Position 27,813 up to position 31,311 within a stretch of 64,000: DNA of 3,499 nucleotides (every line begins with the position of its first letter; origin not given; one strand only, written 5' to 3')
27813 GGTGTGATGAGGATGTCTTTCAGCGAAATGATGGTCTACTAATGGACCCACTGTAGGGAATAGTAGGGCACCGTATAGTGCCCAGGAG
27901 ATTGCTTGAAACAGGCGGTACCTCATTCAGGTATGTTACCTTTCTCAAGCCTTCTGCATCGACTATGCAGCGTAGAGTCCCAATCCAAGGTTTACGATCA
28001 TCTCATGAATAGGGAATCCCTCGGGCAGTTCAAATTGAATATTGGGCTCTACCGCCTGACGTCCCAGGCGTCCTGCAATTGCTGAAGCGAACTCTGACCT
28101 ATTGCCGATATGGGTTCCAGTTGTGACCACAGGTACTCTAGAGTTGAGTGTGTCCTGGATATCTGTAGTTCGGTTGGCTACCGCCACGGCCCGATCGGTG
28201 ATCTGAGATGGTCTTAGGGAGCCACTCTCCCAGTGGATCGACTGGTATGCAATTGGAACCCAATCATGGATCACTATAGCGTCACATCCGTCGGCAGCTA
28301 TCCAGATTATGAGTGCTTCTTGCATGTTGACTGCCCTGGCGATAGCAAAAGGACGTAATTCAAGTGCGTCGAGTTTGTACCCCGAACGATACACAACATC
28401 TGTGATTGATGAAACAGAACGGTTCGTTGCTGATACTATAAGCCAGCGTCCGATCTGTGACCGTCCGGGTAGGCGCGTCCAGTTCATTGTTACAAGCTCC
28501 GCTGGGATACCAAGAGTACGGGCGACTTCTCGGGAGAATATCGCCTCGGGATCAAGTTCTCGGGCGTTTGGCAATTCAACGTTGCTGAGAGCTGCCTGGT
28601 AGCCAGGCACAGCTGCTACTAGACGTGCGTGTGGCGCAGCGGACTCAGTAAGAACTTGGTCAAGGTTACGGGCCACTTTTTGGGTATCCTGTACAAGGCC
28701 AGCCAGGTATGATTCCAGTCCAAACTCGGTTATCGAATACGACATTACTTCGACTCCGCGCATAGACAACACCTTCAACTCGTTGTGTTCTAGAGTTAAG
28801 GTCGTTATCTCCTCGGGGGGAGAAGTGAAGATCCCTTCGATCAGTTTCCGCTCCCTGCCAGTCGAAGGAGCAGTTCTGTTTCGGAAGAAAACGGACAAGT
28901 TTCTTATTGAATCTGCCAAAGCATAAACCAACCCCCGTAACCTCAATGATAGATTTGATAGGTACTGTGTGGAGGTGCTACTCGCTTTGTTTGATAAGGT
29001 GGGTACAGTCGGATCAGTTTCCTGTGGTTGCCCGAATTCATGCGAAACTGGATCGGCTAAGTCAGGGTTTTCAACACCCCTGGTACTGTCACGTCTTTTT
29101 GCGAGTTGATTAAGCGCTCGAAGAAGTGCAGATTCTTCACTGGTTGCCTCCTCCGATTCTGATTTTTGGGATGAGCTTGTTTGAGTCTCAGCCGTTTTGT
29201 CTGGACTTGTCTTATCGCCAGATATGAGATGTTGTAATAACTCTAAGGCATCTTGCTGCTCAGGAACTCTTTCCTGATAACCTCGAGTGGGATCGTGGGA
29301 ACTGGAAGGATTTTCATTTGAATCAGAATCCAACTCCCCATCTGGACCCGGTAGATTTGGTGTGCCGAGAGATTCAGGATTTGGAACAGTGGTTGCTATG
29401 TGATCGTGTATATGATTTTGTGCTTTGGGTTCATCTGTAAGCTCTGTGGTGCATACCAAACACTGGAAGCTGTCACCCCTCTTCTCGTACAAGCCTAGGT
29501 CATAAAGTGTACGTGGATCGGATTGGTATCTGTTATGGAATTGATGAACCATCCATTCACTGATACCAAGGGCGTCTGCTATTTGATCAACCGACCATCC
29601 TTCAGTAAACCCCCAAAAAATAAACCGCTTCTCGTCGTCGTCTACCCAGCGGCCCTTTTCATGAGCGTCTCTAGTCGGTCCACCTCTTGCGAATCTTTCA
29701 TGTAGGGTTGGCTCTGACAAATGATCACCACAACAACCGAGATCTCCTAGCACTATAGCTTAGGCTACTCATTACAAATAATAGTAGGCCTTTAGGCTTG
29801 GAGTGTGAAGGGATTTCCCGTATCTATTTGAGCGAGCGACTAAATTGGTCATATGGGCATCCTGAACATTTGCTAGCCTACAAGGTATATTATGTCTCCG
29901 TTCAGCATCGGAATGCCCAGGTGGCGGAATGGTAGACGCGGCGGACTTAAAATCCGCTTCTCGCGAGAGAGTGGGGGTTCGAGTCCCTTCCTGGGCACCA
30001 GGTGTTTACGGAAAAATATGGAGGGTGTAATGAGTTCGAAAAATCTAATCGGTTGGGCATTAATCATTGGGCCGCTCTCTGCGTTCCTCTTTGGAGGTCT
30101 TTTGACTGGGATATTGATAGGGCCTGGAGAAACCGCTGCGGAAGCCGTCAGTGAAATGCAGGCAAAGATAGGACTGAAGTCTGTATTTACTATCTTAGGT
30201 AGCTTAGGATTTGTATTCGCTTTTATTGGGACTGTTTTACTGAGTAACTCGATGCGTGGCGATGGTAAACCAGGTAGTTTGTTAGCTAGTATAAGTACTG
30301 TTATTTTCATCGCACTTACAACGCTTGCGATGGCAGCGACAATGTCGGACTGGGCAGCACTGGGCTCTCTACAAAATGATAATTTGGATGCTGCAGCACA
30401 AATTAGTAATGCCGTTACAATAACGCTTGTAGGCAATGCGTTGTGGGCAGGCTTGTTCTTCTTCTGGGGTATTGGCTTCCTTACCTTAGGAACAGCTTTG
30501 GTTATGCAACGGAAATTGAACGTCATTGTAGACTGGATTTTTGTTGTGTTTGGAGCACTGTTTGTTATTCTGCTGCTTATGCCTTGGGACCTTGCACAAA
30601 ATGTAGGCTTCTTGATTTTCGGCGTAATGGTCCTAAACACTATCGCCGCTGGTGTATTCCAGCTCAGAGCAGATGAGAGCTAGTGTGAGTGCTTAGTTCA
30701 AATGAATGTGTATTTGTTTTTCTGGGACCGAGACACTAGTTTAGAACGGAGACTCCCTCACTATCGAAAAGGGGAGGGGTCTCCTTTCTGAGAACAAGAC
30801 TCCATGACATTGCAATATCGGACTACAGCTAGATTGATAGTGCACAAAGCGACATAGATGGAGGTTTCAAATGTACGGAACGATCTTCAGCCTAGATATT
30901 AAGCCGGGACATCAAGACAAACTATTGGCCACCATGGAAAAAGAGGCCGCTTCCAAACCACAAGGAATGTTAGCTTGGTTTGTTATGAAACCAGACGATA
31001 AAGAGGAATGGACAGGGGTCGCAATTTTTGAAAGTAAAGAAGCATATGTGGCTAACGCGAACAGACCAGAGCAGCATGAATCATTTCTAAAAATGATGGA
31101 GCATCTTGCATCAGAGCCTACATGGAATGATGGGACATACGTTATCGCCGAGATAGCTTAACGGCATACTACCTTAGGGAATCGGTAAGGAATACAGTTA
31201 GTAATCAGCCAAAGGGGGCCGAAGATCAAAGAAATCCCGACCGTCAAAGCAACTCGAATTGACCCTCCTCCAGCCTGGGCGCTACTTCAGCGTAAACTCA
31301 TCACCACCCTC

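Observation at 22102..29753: Compact minus-strand six-gene cluster: atypical extracytoplasmic copper-handling module built from N-terminal-His, His-rich and Cys-rich proteins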

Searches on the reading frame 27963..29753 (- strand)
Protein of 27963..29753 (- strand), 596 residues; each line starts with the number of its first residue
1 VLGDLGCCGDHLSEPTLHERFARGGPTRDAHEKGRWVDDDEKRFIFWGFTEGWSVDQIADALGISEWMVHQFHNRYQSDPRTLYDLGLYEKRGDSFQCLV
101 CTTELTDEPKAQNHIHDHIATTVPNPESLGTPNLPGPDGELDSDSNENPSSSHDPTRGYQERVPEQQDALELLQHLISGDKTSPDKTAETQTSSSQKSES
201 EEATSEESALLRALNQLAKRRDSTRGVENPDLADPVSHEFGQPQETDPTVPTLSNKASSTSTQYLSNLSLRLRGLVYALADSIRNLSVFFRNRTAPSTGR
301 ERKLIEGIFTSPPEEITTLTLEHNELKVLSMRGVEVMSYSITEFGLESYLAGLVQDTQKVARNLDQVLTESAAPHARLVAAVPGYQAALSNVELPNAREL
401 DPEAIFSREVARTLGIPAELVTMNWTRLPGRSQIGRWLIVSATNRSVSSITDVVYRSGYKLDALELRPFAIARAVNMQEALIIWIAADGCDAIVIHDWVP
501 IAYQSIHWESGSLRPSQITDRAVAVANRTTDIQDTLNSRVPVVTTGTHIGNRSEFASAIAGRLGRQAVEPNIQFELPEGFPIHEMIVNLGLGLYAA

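Call 3: search_protein_families(library=pfam, proteins=[window:27963-29753:-], max_evalue=0.1)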
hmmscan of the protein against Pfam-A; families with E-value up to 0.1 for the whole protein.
window:27963-29753:- (596 aa): 5 families
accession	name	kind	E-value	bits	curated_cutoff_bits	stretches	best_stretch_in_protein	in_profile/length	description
PF13384.12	HTH_23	-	0.0012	19.1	24.6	1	50-77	15-42/50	Homeodomain-like domain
PF06056.18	Terminase_5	-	0.0015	18.8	20.3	1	51-79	12-40/58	Putative ATPase subunit of terminase (gpP-like)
PF04545.22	Sigma70_r4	-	0.0031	17.4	24.1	1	46-75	14-43/50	Sigma-70, region 4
PF13551.12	HTH_29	-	0.0051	17.3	28.1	1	51-78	10-38/64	Winged helix-turn helix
PF08281.18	Sigma70_r4_2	-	0.016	15.3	25.7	0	50-70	24-44/54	Sigma-70, region 4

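Call 4: search_protein_families(library=ncbifam, proteins=[window:27963-29753:-], max_evalue=0.1)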
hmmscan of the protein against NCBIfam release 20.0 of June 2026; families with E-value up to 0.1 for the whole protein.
window:27963-29753:- (596 aa): 2 families
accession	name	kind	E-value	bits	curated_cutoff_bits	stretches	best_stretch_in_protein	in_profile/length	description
TIGR01175.1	pilM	subfamily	1.2e-06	27.7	133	1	334-481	27-180/348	type IV pilus assembly protein PilM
TIGR02937.1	sigma70-ECF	superfamily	0.00065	19.4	42.9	1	38-73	119-154/165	sigma-70 family RNA polymerase sigma factor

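Call 99: search_solved_structures(query=window:27963-29753:-, max_evalue=1)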
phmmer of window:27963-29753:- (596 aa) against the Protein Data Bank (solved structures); distinct sequences matched with E-value up to 1: 2.
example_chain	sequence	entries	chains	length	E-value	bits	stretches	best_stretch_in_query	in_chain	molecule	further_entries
5khl_B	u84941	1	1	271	0.46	12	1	145-221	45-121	Hemin ABC transporter, periplasmic hemin-binding protein HutB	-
7d7c_F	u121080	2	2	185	0.53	11.8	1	41-81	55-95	gp55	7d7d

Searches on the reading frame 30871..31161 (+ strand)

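Call 80: search_protein_families(library=pfam, proteins=[window:30871-31161:+], max_evalue=0.0001)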
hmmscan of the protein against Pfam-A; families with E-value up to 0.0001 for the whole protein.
window:30871-31161:+ (96 aa): 1 family
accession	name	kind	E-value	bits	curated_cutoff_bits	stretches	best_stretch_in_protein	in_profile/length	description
PF03992.22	ABM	-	3.7e-05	24.3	23.1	1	1-69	1-73/78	Antibiotic biosynthesis monooxygenase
